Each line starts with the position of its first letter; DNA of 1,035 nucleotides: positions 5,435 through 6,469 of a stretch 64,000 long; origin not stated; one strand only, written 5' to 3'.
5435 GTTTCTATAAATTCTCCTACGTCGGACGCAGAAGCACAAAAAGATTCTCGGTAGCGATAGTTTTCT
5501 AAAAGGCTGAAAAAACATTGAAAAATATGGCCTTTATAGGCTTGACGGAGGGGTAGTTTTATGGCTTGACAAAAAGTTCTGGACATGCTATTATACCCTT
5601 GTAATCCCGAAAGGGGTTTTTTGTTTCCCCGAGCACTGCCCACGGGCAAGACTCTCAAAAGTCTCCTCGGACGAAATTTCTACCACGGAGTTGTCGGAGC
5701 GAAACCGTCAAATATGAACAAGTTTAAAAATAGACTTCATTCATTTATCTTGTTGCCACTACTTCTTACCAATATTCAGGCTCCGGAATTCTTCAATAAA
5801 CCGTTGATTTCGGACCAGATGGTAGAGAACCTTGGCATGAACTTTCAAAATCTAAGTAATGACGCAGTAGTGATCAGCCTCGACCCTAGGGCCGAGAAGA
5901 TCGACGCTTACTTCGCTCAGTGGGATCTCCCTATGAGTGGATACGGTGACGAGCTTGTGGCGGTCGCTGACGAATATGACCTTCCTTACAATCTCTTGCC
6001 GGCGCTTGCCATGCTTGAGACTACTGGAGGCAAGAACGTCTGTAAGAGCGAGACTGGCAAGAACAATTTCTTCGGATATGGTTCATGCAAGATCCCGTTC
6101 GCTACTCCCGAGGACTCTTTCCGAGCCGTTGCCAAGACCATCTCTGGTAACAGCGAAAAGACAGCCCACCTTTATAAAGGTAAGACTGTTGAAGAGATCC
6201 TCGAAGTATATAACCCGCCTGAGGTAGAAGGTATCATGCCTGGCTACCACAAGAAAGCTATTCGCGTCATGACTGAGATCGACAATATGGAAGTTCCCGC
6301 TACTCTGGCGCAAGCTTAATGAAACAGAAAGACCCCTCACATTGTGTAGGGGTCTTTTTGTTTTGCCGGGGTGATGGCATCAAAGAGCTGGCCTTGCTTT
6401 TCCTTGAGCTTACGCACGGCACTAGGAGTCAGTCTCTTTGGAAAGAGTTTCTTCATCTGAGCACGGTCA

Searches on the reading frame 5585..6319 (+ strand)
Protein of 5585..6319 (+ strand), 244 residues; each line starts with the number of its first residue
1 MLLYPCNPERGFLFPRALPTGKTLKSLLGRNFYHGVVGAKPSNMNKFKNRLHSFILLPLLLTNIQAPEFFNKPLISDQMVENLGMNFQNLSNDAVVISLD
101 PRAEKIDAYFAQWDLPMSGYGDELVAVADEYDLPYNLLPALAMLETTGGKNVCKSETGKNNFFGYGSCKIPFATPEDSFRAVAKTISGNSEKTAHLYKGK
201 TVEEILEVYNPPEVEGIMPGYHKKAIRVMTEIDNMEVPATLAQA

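Call 25: search_protein_families(library=pfam, proteins=[window:5585-6319:+], max_evalue=0.00001)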
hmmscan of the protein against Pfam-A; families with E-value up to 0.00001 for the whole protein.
window:5585-6319:+ (244 aa): 1 family
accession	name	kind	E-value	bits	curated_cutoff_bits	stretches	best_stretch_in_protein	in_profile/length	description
PF01832.25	Glucosaminidase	-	2.8e-07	31.7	30.2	1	124-233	4-122/123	Mannosyl-glycoprotein endo-beta-N-acetylglucosaminidase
